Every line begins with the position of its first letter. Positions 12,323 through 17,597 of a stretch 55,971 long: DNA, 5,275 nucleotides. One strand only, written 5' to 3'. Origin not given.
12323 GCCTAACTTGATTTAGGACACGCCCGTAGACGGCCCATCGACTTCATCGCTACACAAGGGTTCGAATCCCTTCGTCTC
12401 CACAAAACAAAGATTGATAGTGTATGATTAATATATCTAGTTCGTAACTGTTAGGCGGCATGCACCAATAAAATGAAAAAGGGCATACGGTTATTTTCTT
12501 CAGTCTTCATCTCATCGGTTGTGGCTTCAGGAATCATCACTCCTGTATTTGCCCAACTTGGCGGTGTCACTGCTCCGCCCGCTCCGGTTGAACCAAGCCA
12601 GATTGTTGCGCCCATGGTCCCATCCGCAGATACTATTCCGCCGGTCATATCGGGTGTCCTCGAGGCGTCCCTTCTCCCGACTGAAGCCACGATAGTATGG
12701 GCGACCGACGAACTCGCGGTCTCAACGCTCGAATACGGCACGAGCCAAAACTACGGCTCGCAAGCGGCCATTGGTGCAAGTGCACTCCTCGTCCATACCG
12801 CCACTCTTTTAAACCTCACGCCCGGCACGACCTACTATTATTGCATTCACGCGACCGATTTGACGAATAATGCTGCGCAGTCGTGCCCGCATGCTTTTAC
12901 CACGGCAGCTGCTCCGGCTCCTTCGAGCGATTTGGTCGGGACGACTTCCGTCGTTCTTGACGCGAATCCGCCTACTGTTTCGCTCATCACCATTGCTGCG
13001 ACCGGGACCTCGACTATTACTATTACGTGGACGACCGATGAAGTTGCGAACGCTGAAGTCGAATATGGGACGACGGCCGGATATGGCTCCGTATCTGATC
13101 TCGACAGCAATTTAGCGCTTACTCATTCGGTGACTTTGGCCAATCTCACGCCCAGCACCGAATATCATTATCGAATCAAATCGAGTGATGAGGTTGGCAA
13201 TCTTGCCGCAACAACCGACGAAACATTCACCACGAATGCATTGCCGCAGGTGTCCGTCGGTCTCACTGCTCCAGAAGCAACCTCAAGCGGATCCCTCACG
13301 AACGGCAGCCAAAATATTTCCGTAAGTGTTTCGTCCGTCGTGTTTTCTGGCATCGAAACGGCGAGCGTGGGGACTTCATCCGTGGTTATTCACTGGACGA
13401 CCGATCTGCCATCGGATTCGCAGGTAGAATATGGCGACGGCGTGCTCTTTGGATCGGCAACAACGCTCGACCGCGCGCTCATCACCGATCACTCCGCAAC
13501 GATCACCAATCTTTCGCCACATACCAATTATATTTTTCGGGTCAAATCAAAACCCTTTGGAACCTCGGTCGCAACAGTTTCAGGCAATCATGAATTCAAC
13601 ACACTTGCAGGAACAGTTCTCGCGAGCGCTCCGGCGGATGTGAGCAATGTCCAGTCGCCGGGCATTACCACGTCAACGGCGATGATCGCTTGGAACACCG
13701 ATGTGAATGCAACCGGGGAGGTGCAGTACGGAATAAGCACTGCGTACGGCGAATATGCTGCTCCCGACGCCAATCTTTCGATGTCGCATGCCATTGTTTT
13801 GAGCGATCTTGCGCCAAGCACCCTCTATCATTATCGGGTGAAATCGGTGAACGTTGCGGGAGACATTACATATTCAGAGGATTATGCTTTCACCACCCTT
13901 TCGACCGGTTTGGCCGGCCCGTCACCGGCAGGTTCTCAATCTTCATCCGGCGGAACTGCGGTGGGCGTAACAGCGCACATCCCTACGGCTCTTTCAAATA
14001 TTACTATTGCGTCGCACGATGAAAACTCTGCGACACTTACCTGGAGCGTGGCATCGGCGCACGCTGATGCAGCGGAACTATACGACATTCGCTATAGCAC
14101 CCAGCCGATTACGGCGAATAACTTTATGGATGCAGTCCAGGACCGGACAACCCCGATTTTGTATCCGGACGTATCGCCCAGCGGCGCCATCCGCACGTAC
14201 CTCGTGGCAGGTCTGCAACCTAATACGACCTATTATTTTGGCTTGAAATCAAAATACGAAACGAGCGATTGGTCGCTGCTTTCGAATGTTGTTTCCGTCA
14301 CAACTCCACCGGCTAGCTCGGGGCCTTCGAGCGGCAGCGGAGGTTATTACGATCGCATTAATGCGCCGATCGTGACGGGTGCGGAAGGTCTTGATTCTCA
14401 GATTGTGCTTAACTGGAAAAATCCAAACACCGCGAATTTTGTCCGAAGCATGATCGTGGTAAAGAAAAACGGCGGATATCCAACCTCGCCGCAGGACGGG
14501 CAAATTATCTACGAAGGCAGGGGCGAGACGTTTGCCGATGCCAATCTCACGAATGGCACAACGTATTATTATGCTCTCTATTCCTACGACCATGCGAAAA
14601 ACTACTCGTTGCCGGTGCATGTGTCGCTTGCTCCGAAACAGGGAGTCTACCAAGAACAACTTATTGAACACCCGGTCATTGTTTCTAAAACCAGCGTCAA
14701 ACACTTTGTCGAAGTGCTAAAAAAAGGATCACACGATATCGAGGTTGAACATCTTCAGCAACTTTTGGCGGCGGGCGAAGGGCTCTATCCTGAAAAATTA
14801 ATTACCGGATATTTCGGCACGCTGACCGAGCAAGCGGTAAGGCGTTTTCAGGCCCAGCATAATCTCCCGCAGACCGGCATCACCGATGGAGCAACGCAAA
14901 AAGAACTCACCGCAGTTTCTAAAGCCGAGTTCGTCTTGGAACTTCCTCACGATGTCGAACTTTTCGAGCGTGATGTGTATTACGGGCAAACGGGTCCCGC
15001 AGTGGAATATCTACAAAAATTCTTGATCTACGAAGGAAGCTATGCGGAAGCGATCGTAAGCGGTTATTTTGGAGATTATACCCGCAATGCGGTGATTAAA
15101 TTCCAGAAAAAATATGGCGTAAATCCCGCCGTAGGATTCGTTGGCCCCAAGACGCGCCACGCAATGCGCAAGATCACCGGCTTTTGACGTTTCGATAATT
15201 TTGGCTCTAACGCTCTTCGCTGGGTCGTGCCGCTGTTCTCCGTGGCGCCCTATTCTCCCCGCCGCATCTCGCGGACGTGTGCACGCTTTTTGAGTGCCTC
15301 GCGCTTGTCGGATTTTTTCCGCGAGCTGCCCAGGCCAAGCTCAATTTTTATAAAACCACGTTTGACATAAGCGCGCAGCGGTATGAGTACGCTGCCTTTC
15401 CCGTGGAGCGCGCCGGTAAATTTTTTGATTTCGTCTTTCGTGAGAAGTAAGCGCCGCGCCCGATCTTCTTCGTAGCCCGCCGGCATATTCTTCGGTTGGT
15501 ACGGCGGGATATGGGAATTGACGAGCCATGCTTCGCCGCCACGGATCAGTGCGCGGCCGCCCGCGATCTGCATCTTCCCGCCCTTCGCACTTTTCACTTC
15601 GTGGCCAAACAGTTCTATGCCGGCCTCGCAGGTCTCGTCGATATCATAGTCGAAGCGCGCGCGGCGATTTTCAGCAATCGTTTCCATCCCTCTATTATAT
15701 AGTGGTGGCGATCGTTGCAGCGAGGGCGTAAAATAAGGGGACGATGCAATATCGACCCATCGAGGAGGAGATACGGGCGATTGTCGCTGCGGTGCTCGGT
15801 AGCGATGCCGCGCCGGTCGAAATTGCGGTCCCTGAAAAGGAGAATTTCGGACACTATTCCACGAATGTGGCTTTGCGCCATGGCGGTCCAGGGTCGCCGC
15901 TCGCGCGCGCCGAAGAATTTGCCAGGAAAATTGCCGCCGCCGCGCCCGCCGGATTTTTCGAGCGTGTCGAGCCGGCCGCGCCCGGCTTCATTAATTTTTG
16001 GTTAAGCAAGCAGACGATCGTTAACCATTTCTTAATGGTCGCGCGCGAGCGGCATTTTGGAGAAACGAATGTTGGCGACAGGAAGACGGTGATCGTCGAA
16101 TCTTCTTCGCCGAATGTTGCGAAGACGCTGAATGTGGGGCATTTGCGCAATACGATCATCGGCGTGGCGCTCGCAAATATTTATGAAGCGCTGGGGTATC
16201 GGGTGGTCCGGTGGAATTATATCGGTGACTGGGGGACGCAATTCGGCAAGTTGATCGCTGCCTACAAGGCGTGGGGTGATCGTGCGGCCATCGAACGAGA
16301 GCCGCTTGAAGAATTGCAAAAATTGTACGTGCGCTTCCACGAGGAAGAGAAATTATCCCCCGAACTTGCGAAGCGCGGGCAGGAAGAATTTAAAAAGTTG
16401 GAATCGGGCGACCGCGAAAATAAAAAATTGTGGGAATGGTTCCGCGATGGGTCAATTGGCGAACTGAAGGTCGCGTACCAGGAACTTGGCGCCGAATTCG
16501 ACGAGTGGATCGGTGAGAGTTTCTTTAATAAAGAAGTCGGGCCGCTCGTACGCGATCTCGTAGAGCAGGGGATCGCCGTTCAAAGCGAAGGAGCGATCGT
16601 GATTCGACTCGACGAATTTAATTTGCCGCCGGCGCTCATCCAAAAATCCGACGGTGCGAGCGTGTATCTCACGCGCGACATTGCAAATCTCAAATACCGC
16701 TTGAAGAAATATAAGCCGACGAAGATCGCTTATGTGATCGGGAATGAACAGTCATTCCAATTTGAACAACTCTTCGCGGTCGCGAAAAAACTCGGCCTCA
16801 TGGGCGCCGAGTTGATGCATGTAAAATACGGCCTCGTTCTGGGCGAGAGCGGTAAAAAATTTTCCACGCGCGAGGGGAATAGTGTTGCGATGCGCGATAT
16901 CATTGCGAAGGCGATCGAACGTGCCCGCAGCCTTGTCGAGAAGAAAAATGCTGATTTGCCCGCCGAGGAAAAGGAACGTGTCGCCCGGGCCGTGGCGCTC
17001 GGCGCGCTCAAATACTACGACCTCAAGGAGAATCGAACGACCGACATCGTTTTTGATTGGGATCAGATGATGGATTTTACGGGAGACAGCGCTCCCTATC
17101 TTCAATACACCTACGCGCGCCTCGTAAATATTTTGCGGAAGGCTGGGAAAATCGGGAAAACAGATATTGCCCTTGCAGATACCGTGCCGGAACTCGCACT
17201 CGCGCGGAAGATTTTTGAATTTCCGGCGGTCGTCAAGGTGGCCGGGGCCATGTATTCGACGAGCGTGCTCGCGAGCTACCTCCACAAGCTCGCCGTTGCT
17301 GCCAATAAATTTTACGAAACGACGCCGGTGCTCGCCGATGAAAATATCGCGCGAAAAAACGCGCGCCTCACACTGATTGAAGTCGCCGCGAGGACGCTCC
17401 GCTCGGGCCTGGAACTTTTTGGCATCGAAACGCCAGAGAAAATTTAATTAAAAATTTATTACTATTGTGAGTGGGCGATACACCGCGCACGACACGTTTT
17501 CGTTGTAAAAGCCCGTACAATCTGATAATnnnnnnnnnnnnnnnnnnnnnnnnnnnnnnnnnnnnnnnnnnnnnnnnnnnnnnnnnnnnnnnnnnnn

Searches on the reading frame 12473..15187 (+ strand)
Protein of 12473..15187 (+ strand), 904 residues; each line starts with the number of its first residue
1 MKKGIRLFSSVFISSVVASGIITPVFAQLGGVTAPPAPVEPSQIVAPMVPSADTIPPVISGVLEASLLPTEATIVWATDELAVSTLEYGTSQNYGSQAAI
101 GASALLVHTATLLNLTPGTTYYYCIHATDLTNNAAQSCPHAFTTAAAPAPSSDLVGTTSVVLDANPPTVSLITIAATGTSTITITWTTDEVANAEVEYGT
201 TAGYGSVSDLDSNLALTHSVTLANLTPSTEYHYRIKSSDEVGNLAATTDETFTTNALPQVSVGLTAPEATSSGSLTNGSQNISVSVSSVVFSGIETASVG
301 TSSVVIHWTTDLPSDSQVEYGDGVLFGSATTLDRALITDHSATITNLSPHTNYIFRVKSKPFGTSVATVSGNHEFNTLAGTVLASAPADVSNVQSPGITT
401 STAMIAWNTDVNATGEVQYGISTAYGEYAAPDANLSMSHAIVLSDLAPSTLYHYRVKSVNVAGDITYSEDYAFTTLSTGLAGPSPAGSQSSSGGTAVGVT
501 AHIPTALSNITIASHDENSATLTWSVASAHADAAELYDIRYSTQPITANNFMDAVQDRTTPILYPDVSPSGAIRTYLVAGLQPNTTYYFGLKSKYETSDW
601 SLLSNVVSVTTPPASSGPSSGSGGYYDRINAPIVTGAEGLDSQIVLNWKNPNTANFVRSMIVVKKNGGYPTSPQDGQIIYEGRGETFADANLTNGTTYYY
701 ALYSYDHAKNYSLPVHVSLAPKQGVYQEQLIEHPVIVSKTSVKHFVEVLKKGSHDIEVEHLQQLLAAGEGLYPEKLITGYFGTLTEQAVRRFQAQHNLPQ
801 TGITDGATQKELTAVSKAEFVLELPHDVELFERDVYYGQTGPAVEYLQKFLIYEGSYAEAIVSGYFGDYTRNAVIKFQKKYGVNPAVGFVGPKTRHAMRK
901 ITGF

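Call 5: search_protein_families(library=pfam, proteins=[window:12473-15187:+], max_evalue=0.001)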
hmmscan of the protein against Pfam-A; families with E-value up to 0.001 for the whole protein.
window:12473-15187:+ (904 aa): 7 families
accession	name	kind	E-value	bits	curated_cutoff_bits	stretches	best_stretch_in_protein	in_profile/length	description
PF16656.11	Pur_ac_phosph_N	-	1.2e-40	138.4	30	5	172-254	4-93/93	Purple acid Phosphatase, N-terminal domain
PF00041.27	fn3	-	1.8e-25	89.4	25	4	167-244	3-75/84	Fibronectin type III domain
PF01471.23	PG_binding_1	-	1e-24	86.9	23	2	757-810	4-55/57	Putative peptidoglycan binding domain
PF16655.11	PhoD_N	-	2.8e-10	41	30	0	208-241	49-82/90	PhoD-like phosphatase, N-terminal domain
PF25059.1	FN3_DSCAM-DSCAML_C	-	2.2e-09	38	39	0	434-478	40-82/89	DSCAM/DSCAML C-terminal Fn3-like domain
PF10179.15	NDNF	-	5.4e-05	23.7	27.3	0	571-590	86-105/127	Neuron-derived neurotrophic factor, first Fn(III) domain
PF22986.3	Fn3_ELFN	-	0.00055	20.2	27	0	215-240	46-71/85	ELFN1/ELFN2, fibronectin type-III domain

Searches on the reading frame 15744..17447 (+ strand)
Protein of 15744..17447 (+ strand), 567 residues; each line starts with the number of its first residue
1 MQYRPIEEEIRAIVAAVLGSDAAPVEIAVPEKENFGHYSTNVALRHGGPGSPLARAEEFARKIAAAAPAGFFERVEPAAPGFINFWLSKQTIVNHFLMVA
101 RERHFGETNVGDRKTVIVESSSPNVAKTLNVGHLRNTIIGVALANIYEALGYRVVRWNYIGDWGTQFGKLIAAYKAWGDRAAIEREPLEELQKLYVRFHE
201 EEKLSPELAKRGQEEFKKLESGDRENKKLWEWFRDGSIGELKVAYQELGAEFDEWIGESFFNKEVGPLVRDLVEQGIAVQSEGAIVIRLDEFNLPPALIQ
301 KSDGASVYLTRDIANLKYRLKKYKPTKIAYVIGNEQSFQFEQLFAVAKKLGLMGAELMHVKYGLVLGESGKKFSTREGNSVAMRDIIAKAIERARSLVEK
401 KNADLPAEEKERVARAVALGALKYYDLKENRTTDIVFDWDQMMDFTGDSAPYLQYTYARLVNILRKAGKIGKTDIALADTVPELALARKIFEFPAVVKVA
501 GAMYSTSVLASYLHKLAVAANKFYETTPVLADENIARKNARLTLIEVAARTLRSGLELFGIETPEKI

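Call 6: search_protein_families(library=pfam, proteins=[window:15744-17447:+], max_evalue=0.001)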
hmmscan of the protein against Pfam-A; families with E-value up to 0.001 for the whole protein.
window:15744-17447:+ (567 aa): 3 families
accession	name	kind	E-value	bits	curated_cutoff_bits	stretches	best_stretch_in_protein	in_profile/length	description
PF00750.26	tRNA-synt_1d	-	7.9e-97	324.8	23.3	1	105-439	12-349/349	tRNA synthetases class I (R), catalytic domain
PF05746.21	DALR_1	-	1.6e-27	96.4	22.3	1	453-567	1-117/117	DALR anticodon binding domain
PF03485.21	Arg_tRNA_synt_N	-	2.5e-09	38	21.5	1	6-86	3-84/85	Arginyl tRNA synthetase N terminal domain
